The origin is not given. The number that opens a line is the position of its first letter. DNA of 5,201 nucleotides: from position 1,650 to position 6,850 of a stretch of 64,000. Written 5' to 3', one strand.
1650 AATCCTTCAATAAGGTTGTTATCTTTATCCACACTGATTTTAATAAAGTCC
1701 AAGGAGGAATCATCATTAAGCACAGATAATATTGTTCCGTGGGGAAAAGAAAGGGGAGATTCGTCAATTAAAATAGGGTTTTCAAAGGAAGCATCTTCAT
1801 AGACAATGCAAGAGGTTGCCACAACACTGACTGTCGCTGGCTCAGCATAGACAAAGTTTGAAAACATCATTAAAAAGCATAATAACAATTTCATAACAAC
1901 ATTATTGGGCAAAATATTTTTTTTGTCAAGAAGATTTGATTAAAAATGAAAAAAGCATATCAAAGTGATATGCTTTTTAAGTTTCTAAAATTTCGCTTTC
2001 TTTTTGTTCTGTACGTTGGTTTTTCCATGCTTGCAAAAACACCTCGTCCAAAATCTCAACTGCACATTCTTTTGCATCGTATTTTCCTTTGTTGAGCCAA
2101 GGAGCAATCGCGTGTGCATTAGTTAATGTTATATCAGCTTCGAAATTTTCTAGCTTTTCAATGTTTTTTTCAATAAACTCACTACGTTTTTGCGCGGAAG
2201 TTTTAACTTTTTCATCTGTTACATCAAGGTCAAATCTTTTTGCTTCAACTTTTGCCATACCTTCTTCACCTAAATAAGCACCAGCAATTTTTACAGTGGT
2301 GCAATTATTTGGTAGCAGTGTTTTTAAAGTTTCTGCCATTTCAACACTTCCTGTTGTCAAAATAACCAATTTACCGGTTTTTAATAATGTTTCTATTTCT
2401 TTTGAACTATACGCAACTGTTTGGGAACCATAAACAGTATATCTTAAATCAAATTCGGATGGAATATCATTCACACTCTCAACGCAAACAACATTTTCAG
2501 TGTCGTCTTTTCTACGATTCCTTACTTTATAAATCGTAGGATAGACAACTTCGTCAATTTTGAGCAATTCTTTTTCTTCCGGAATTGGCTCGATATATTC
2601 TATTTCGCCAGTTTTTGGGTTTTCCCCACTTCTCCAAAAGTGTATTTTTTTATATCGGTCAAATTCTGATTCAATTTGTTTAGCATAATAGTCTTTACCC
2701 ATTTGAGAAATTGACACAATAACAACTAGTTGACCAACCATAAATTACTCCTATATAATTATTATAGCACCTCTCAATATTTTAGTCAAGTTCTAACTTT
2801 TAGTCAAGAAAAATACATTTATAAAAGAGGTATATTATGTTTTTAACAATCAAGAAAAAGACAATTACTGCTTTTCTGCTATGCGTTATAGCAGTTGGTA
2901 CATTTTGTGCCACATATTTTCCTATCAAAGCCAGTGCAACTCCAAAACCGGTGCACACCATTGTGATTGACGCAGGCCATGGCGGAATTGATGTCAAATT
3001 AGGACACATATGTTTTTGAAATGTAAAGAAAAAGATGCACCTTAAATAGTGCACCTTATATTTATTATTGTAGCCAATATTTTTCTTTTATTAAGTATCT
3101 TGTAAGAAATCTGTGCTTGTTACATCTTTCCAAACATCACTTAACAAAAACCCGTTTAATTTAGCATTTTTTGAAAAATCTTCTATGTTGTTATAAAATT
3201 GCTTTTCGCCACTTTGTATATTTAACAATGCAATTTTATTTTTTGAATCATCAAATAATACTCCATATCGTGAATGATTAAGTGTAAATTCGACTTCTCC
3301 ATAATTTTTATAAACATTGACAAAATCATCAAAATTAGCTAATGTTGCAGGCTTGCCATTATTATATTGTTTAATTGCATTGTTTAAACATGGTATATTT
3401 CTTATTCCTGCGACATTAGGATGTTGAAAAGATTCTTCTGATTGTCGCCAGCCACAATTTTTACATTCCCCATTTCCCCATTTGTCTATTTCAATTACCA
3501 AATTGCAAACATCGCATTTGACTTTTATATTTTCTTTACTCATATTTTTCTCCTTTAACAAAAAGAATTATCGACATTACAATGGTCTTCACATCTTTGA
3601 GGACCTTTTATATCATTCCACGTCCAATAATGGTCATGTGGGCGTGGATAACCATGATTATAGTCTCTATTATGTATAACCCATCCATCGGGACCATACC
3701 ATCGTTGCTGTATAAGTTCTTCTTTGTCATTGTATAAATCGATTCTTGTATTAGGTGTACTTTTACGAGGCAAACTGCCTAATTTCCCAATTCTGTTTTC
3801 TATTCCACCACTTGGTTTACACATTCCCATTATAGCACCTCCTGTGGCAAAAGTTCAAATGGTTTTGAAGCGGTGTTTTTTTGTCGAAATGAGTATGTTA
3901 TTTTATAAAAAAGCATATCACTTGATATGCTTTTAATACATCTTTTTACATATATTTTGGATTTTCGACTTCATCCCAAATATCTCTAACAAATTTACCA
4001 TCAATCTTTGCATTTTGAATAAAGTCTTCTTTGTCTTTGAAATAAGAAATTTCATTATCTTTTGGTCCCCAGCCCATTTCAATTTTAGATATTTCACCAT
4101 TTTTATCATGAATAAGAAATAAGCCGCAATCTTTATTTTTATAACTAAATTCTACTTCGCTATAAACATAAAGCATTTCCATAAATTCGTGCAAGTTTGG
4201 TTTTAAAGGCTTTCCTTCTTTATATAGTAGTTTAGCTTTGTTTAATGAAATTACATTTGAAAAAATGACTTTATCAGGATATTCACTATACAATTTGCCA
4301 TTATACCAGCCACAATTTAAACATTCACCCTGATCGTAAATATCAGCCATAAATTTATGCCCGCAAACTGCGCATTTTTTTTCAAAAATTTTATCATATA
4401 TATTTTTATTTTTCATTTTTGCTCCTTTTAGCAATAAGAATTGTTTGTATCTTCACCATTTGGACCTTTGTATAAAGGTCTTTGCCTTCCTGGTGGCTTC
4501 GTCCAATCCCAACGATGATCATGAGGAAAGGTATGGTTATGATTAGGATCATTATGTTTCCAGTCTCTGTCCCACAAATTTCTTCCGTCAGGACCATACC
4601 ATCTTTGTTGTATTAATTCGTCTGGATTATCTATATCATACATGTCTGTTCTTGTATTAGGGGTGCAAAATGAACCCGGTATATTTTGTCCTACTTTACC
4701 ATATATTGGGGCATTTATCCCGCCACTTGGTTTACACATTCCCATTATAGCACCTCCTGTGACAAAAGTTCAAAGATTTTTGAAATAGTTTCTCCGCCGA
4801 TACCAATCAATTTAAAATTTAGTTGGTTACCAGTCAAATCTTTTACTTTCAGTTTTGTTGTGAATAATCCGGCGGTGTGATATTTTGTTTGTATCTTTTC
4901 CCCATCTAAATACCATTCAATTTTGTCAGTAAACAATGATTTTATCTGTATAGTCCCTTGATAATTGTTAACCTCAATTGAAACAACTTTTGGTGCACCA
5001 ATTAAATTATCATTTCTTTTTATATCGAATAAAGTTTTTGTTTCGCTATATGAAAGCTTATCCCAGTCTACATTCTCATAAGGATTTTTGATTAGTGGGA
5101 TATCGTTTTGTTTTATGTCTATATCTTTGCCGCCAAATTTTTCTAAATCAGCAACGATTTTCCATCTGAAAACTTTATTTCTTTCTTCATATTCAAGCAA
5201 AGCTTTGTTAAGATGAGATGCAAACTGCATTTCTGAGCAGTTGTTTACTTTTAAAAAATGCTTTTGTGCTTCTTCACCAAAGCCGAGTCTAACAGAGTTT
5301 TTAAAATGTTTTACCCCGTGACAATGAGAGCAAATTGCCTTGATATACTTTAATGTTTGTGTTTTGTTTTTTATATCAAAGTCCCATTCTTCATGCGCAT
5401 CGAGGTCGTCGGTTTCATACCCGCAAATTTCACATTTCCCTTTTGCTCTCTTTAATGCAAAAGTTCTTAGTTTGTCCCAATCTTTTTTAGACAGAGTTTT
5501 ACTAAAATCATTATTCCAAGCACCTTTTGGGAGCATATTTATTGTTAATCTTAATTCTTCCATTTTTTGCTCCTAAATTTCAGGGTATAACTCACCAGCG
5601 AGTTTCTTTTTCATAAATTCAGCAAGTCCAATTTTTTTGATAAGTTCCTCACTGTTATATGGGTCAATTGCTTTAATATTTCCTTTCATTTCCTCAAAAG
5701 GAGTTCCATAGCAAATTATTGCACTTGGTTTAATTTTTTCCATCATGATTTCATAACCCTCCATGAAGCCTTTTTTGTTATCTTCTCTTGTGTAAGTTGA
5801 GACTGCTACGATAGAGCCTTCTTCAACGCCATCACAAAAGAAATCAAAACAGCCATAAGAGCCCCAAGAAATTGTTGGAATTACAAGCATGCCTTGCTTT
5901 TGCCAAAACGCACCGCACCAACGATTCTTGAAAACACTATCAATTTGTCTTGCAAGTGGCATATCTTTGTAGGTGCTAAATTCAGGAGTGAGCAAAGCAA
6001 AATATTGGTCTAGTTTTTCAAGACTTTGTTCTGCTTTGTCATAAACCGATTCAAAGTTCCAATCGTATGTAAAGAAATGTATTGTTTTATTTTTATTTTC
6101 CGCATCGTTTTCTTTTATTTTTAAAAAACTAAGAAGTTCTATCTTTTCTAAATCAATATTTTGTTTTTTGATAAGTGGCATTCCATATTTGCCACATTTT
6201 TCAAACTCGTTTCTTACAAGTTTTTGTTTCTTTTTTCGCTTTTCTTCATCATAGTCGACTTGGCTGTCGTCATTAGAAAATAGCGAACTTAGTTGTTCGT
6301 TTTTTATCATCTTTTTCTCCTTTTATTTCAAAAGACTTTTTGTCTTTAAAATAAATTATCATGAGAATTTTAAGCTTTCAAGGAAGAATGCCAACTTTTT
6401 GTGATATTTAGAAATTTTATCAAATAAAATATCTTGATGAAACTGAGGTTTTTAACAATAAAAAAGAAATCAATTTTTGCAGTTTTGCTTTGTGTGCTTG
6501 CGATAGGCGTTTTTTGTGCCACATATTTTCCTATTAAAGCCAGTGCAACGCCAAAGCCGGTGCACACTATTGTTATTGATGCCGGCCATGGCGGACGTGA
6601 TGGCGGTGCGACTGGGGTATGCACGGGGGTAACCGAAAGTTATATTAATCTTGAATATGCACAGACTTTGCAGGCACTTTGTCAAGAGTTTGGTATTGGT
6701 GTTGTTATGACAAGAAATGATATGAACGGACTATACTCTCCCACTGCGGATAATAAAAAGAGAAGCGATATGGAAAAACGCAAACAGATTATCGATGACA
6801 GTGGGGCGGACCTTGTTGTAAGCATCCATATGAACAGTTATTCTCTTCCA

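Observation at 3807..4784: A conserved ~63-nt junction block upstream of both small genes includes a 12-codon relic of the HNH gene 3' end, indicating an orphan cassette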

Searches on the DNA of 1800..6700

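Call 51: search_rna_families(source=window, start=1800, end=6700, threshold=evalue, max_evalue=1)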
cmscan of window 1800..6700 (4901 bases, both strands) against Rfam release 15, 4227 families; matches with E-value up to 1: 0.
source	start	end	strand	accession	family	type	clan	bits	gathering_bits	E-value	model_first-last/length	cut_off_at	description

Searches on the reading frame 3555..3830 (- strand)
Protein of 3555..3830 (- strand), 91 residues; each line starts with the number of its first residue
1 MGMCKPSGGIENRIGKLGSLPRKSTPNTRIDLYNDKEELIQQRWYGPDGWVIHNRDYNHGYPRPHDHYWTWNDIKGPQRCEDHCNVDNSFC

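Call 5: search_protein_families(library=pfam, proteins=[window:3555-3830:-], max_evalue=0.01)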
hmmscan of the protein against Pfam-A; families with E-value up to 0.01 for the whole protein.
window:3555-3830:- (91 aa): 0 families

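Call 6: search_protein_families(library=phrogs, proteins=[window:3555-3830:-], max_evalue=0.01)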
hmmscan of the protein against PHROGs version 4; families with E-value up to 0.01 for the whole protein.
window:3555-3830:- (91 aa): 0 families

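Call 7: search_protein_families(library=ncbifam, proteins=[window:3555-3830:-], max_evalue=0.01)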
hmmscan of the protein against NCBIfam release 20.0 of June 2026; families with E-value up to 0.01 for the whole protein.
window:3555-3830:- (91 aa): 0 families

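Call 41: search_protein_families(library=padloc, proteins=[window:3555-3830:-], max_evalue=0.01)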
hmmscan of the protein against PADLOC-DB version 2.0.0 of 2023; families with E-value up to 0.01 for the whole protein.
window:3555-3830:- (91 aa): 0 families

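Call 47: find_encoding_contigs(protein=window:3555-3830:-, flank=6000, max_places=8)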
Protein window:3555-3830:- (91 aa): 1 contig read that carries it; 1 place shown.
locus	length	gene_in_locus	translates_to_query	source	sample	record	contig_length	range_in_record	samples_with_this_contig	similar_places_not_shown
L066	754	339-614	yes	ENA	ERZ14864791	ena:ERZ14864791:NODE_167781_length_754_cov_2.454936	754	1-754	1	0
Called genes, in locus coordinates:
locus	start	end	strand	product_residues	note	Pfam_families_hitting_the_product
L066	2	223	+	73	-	?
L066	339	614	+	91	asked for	-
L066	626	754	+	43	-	?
